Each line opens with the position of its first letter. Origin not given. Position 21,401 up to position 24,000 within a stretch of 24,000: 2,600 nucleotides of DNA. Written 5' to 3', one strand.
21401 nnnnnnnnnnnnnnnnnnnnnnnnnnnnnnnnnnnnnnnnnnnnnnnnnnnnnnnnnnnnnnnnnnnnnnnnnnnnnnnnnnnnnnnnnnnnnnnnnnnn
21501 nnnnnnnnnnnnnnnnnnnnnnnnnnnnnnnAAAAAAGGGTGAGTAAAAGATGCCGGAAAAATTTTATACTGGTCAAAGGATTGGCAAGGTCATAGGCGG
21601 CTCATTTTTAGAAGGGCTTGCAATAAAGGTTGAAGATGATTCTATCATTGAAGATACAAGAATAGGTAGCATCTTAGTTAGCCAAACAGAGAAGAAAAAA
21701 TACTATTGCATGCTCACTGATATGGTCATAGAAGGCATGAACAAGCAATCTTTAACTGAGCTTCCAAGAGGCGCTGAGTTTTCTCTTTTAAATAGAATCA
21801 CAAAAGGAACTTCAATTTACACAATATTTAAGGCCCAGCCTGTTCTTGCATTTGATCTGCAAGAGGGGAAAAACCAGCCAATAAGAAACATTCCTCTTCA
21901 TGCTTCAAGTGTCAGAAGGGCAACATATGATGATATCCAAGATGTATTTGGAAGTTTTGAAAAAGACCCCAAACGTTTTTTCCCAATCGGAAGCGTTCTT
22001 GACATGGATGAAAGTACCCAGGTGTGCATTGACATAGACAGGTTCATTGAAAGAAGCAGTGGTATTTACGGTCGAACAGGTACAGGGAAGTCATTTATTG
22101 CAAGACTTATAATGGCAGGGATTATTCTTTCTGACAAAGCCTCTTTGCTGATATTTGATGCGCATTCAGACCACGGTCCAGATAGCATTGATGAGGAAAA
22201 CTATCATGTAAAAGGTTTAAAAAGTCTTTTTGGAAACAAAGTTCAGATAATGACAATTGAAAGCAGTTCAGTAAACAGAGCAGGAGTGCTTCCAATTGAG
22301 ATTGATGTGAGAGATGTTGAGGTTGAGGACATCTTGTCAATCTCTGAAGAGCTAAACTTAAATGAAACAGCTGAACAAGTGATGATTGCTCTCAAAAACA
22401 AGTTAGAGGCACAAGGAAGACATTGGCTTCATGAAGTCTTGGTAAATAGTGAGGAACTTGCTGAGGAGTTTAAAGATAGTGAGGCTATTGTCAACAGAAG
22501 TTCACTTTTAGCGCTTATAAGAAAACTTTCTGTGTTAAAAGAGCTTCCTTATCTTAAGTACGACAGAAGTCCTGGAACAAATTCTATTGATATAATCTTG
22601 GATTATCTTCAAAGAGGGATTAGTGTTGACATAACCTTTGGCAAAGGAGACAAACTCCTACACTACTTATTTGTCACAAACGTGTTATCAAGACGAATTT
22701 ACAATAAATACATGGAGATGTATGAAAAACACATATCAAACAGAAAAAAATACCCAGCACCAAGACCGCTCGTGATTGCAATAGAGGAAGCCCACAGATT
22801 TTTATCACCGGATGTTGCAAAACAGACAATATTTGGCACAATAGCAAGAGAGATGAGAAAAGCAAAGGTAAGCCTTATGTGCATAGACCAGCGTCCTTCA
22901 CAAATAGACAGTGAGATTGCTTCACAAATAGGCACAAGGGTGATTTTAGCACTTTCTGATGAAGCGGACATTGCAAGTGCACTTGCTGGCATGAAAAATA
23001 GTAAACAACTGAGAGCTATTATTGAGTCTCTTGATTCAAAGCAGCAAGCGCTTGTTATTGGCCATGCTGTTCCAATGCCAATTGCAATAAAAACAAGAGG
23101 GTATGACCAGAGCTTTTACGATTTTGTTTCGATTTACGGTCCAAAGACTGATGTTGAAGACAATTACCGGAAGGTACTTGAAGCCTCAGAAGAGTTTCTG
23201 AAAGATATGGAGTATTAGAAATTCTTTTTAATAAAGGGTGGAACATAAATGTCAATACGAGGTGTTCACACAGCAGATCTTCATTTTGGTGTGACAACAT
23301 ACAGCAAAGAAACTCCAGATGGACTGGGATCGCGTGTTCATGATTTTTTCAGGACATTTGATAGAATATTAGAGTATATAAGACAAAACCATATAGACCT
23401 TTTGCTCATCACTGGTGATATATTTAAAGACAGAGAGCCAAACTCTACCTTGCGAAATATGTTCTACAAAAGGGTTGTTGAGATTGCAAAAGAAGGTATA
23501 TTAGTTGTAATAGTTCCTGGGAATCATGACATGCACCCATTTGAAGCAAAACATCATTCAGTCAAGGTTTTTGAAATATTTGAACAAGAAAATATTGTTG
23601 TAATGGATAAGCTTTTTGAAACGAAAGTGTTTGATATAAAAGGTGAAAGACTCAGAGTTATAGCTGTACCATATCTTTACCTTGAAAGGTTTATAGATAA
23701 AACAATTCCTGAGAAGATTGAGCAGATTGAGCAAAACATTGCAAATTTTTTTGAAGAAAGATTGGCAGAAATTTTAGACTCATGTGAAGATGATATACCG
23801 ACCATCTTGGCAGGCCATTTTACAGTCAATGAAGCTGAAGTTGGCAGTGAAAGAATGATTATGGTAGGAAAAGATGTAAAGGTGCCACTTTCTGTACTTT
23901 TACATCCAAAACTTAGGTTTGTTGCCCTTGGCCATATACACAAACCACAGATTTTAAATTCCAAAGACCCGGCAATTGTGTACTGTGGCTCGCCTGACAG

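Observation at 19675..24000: Archaeal-style NurA / HerA / Mre11 end-resection operon in a bacterium, with an extra subunit gene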

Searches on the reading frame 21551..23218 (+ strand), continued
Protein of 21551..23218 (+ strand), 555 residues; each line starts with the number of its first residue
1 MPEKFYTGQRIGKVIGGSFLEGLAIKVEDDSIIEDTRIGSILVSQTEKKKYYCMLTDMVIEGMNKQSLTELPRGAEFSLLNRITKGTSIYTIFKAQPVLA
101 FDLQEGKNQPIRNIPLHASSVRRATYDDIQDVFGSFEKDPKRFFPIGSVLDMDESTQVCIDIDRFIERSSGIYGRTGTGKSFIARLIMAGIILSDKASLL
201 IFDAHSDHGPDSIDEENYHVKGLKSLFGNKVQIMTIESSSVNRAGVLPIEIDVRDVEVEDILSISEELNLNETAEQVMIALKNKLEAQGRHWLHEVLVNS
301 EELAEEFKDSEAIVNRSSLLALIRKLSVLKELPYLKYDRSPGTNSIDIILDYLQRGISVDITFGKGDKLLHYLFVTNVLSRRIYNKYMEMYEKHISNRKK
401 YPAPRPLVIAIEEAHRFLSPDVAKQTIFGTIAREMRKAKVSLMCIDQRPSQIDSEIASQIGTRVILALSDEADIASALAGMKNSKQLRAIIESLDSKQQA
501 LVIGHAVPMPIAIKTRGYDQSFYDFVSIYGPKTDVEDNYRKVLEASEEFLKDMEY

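Call 62: find_encoding_contigs(protein=P0213, flank=8000, max_places=2)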
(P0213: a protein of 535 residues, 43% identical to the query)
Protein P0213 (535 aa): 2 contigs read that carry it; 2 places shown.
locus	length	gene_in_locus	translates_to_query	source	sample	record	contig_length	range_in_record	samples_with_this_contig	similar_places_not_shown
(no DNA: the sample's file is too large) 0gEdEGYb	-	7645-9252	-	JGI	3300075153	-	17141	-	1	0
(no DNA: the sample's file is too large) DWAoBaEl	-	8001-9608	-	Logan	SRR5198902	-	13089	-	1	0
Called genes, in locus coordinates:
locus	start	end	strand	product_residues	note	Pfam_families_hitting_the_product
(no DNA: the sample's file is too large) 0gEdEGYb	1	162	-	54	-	?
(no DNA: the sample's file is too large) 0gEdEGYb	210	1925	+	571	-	PF13401:AAA_22 (faint), PF05157:MshEN, PF00437:T2SSE, PF25199:nSTAND_NTPase5 (faint)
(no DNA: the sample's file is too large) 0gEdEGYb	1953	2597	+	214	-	PF04350:PilO (faint)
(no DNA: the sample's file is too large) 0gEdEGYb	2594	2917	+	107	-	-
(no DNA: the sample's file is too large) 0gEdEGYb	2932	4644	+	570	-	PF00263:Secretin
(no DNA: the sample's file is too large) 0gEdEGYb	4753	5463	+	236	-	-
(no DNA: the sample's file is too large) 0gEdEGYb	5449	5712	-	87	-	-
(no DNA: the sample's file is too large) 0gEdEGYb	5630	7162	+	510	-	PF13541:ChlI, PF00493:MCM, PF01078:Mg_chelatase, PF07728:AAA_5 (weak), PF13335:Mg_chelatase_C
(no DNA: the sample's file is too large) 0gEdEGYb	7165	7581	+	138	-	PF01648:ACPS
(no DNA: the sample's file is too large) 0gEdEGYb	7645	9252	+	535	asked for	PF01935:DUF87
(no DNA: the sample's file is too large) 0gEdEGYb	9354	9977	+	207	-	PF03938:OmpH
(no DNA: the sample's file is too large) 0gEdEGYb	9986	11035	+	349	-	PF21711:DCTN5 (faint), PF25084:LbH_EIF2B (weak), PF14602:Hexapep_2 (faint), PF25087:GMPPB_C (faint), PF00132:Hexapep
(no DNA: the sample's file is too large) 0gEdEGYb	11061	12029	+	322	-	PF13793:Pribosyltran_N, PF00156:Pribosyltran, PF14572:Pribosyl_synth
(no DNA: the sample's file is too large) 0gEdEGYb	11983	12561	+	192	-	PF01195:Pept_tRNA_hydro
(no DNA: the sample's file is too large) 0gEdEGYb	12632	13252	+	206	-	PF08207:EFP_N, PF01132:EFP, PF09285:Elong-fact-P_C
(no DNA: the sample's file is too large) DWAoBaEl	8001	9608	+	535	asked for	PF01935:DUF87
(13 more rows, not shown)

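Call 63: find_encoding_contigs(protein=P0246, flank=8000, max_places=2)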
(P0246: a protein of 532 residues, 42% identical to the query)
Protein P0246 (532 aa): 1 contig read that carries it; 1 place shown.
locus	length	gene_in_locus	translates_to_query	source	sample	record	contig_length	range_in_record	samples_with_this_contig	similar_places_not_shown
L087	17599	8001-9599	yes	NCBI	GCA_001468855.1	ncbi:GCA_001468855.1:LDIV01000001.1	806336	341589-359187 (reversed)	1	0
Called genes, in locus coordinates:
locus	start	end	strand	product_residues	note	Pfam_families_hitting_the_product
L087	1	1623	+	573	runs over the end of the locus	PF05157:MshEN, PF00437:T2SSE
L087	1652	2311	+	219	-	-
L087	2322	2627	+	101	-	-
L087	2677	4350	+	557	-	PF00263:Secretin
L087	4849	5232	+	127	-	-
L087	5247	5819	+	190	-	-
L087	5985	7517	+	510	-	PF13541:ChlI, PF00493:MCM, PF01078:Mg_chelatase, PF07728:AAA_5 (weak), PF13335:Mg_chelatase_C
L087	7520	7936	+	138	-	PF01648:ACPS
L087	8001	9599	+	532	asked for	PF09378:HAS-barrel (faint), PF01935:DUF87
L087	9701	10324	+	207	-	-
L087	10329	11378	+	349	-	PF21711:DCTN5 (weak), PF00132:Hexapep (weak), PF14602:Hexapep_2 (faint), PF25084:LbH_EIF2B (faint), PF25087:GMPPB_C (weak), PF00132:Hexapep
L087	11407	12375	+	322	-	PF13793:Pribosyltran_N, PF00156:Pribosyltran, PF14572:Pribosyl_synth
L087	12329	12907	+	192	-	PF01195:Pept_tRNA_hydro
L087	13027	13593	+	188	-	PF08207:EFP_N, PF01132:EFP, PF09285:Elong-fact-P_C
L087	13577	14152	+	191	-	PF01029:NusB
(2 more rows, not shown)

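Call 64: find_encoding_contigs(protein=P0223, flank=8000, max_places=2)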
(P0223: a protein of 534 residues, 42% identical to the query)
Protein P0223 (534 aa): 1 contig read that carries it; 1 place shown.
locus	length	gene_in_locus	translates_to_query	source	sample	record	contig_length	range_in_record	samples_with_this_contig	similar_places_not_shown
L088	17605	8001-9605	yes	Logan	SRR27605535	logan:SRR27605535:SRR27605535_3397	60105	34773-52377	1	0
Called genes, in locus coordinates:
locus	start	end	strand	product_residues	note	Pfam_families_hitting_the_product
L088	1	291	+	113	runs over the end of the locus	-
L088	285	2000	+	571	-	PF00263:Secretin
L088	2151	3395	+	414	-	PF13173:AAA_14, PF13635:DUF4143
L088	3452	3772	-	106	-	PF05534:HicB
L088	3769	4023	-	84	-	PF07927:HicA_toxin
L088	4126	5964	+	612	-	-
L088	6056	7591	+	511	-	PF13541:ChlI, PF00158:Sigma54_activat (faint), PF01078:Mg_chelatase, PF07728:AAA_5, PF00493:MCM (weak), PF13335:Mg_chelatase_C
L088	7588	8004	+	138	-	PF01648:ACPS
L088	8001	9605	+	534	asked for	PF01935:DUF87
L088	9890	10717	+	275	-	-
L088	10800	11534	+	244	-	-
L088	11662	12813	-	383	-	PF01661:Macro (weak)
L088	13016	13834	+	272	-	-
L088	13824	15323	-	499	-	PF00149:Metallophos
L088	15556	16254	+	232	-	-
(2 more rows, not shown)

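Call 73: find_encoding_contigs(protein=P0210, flank=8000, max_places=1)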
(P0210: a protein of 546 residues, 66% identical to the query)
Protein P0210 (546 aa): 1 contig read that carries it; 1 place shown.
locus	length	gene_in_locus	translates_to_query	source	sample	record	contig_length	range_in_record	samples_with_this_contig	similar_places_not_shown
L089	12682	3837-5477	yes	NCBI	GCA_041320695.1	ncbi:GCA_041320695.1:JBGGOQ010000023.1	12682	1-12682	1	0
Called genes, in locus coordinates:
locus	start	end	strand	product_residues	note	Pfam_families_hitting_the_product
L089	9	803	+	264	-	PF04909:Amidohydro_2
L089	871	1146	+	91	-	PF04014:MazE_antitoxin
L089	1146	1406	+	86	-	-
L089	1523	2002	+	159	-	PF02542:YgbB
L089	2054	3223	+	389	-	PF09376:NurA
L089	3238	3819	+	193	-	-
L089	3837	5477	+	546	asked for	PF01935:DUF87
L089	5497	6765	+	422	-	PF00149:Metallophos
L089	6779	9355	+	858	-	PF02463:SMC_N, PF13476:AAA_23, PF13558:SbcC_Walker_B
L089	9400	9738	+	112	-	PF02575:YbaB_DNA_bd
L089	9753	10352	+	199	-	PF21176:RecR_HhH, PF02132:RecR_ZnF, PF13662:Toprim_4, PF01751:Toprim, PF21175:RecR_C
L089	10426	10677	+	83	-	-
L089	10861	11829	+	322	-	PF00248:Aldo_ket_red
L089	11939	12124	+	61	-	-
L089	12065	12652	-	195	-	-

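Call 74: find_encoding_contigs(protein=P0212, flank=8000, max_places=1)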
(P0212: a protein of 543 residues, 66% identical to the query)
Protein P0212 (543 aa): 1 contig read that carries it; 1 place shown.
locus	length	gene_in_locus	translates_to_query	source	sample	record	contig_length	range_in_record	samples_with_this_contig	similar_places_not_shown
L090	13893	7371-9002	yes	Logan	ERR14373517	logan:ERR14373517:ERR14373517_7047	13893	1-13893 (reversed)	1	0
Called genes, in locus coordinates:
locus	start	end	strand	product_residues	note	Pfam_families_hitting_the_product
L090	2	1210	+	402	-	?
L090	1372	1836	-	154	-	PF22468:ACT_9, PF01842:ACT (faint), PF13840:ACT_7, PF22468:ACT_9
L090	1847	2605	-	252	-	PF01113:DapB_N, PF05173:DapB_C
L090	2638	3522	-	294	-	PF00701:DHDPS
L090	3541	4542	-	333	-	PF01118:Semialdhyde_dh, PF02800:Gp_dh_C (faint), PF02774:Semialdhyde_dhC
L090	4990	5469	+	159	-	PF02542:YgbB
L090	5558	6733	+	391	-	PF09376:NurA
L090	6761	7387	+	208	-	-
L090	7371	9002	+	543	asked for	PF01935:DUF87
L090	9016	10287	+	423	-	PF00149:Metallophos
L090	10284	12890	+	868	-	PF02463:SMC_N, PF13175:AAA_15 (weak), PF13476:AAA_23, PF13558:SbcC_Walker_B (weak)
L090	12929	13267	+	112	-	PF02575:YbaB_DNA_bd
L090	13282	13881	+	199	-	PF00633:HHH (weak), PF21176:RecR_HhH, PF02132:RecR_ZnF, PF13662:Toprim_4, PF01751:Toprim, PF21175:RecR_C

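Call 94: predict_structure(alignment_id=A6)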
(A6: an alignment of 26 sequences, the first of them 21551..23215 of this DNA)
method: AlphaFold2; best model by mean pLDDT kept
length: 555 residues; sequences in the alignment: 26
mean_pLDDT: 76.8   pTM: 0.79
mean pLDDT of the five models: 76.8, 74.5, 69.6, 69.5, 57.9
residues with pLDDT >= 90: 73; 70-90: 345; 50-70: 90; < 50: 47
segments of 3 or more residues with pLDDT < 50: 1-6, 70-75, 462-483, 532-537
pLDDT, mean of each block of 10 residues (from residue 1): 50 78 79 74 86 81 53 47 52 82 82 67 88 86 85 81 84 79 87 90 82 69 85 83 77 90 87 86 89 91 78 72 90 84 82 93 76 91 90 89 91 86 81 70 83 72 36 36 55 74 74 74 72 50 79 71
secondary structure, 60 per line:
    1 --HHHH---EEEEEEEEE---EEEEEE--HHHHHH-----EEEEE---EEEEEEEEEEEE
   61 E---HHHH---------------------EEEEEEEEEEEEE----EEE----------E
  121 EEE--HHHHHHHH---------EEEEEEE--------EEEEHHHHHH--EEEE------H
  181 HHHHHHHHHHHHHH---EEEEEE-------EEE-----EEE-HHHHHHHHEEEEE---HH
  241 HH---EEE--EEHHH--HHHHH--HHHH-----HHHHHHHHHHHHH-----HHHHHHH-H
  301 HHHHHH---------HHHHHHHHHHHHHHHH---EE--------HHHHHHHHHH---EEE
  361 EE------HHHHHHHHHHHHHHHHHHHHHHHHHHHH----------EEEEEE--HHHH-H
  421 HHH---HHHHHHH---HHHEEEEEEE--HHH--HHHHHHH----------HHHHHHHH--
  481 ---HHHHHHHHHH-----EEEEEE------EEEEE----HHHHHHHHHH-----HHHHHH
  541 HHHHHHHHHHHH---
elements in order: H3-6 E10-18 E22-27 H30-35 E41-45 E49-61 H65-68 E90-102 E107-109 E120-123 H126-133 E143-149 E158-161 H162-167 E170-173 H180-194 E198-203 E211-213 E219-221 H223-230 E231-235 H239-242 E246-248 H258-262 H265-268 H274-286 H292-298 H300-306 H316-331 H345-354 E358-362 H369-396 E407-412 H415-418 H420-423 H427-433 E440-446 H454-460 H471-478 H484-493 E499-504 E511-515 H520-529 H535-552

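Call 97: fold_search(model_id=the predicted structure, library=pdb)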
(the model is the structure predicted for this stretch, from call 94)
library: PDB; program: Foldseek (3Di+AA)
matches with E <= 10: 959; with E <= 0.001: 112
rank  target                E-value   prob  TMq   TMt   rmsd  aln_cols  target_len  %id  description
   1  8wj3_D                7.8e-23  1.00  0.53  0.58   9.3       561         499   18  Cryo-EM structure of a bacterial protein (released 2024-09-11)
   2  4d2i_B                4.5e-22  1.00  0.51  0.60   8.4       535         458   18  Crystal structure of the HerA hexameric DNA translocase from Sulfolobus solfataricus bound to AMP-PNP (released 2014-12-03)
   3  8wiv_D                5.7e-22  1.00  0.55  0.52  13.1       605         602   18  Cryo-EM structure of a bacterial protein (released 2024-09-11)
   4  4d2i_A                7.2e-22  1.00  0.51  0.60   8.4       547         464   18  Crystal structure of the HerA hexameric DNA translocase from Sulfolobus solfataricus bound to AMP-PNP (released 2014-12-03)
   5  8wld_A                8.1e-22  1.00  0.51  0.57   9.9       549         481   18  Cryo-EM structure of SIR2/HerA antiphage complex (released 2024-09-11)
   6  8wld_M                1.3e-21  1.00  0.54  0.46  11.2       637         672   17  Cryo-EM structure of SIR2/HerA antiphage complex (released 2024-09-11)
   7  8wod_D                2.3e-21  1.00  0.52  0.58   9.8       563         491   18  Cryo-EM structure of SIR2/HerA complex (released 2024-09-11)
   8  8wld_L                4.2e-21  1.00  0.52  0.44  13.6       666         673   16  Cryo-EM structure of SIR2/HerA antiphage complex (released 2024-09-11)
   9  9x1m_A                5.6e-21  1.00  0.53  0.51  11.8       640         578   15  The cryo-EM structure of HerA-NurA complex with AMPPNP and dsDNA from Thermococcus kodakarensis (released 2026-02-04)
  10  8wod_O                6.6e-21  1.00  0.53  0.52   9.9       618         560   16  Cryo-EM structure of SIR2/HerA complex (released 2024-09-11)
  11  8wiv_M                1.8e-20  1.00  0.54  0.49  12.5       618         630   17  Cryo-EM structure of a bacterial protein (released 2024-09-11)
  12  8wld_D                3.0e-20  1.00  0.53  0.46  12.8       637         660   16  Cryo-EM structure of SIR2/HerA antiphage complex (released 2024-09-11)
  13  8wiv_L                5.4e-20  1.00  0.57  0.50  14.1       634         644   16  Cryo-EM structure of a bacterial protein (released 2024-09-11)
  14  8zis_C                5.8e-20  1.00  0.49  0.48  10.1       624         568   16  HerA Hexamer (released 2025-03-12)
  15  8woc_D                7.7e-20  1.00  0.52  0.52   9.7       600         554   17  Cryo-EM structure of SIR2/HerA complex (released 2024-09-11)
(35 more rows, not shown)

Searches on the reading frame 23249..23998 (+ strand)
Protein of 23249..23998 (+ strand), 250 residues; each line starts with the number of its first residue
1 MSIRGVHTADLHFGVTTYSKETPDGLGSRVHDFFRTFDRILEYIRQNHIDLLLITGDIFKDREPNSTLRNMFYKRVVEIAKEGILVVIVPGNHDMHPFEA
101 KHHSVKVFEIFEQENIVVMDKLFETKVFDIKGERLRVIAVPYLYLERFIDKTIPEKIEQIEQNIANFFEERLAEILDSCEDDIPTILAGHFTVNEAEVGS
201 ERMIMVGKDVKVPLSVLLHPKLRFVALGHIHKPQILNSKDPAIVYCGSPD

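Call 9: search_protein_families(library=pfam, proteins=[window:23249-23998:+], max_evalue=0.1)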
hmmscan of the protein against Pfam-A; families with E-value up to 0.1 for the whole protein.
window:23249-23998:+ (250 aa): 2 families
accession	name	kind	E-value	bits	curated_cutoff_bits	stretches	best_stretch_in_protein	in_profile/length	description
PF00149.33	Metallophos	-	1.7e-15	58.4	21.5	1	6-233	4-191/191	Calcineurin-like phosphoesterase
PF12850.12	Metallophos_2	-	2.4e-08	34.6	27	1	28-133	7-82/154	Calcineurin-like phosphoesterase superfamily domain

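Call 10: search_protein_families(library=padloc, proteins=[window:23249-23998:+], max_evalue=0.1)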
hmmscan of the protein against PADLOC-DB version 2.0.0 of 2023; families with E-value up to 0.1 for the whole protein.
window:23249-23998:+ (250 aa): 4 families
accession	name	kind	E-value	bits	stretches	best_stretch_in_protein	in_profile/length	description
PDLC00736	Effector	-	1.6e-07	28.7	1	1-103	1-94/561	Endonuclease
PDLC05051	PDC-S60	-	3.5e-06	23.4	1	6-126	4-118/1027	-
PDLC04908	PDC-S10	-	0.0013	16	1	46-125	27-99/223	-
PDLC02098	Cas6_IIIa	-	0.024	13.1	1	54-153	9-66/200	-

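Call 11: search_protein_families(library=ncbifam, proteins=[window:23249-23998:+], max_evalue=0.1)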
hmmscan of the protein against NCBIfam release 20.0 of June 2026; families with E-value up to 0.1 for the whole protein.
window:23249-23998:+ (250 aa): 15 families
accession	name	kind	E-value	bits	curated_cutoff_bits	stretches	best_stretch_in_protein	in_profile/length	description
TIGR00619.1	sbcd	subfamily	3.6e-30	105.6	77.65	1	6-249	4-239/252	exonuclease subunit SbcD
NF008206.2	PRK10966.1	equivalog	3.1e-25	89.1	450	1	4-249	2-247/380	exonuclease subunit SbcD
NF041754.1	sbcd_Bac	equivalog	3.3e-15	56.2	750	1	4-249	2-240/390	exonuclease subunit SbcD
NF041753.2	sbcd_Staph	equivalog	1.2e-12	47.4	480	1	6-248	4-227/375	exonuclease subunit SbcD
NF041031.1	Mre11_Sulfo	equivalog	4.7e-12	45.8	500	1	6-140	3-127/374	DNA double-strand break repair protein Mre11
NF041029.1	Mre11_Pyroc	equivalog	4.7e-12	45.5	600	1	6-248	4-232/438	DNA double-strand break repair protein Mre11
NF041030.1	Mre11_Halo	equivalog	1.1e-08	34.6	550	1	4-95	3-88/361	DNA double-strand break repair protein Mre11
TIGR04123.1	P_estr_lig_assc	hypoth_equivalog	2.7e-07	30.2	150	1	9-118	27-133/207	ligase-associated DNA damage response endonuclease PdeM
NF053862.1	DS9_1_antiphage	equivalog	5.3e-07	28.8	420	1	7-107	198-300/486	anti-phage phosphoesterase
TIGR03729.1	acc_ester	subfamily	1.3e-06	28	148.25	1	36-163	20-131/239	putative phosphoesterase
NF008359.0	PRK11148.1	equivalog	4e-06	26.5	225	1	34-119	39-119/275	3',5'-cyclic-AMP phosphodiesterase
TIGR00583.1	mre11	equivalog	6e-05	22.2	434.6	1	28-66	22-60/405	DNA repair protein (mre11)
NF006230.0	PRK08363.1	equivalog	0.019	13.7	534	1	74-174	189-275/398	alanine aminotransferase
NF053861.1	DS8_antiphage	equivalog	0.021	12.5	790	1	26-96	14-86/994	anti-phage protein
NF003743.0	PRK05340.1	equivalog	0.057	12.6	134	0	32-95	18-83/242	UDP-2,3-diacylglucosamine diphosphatase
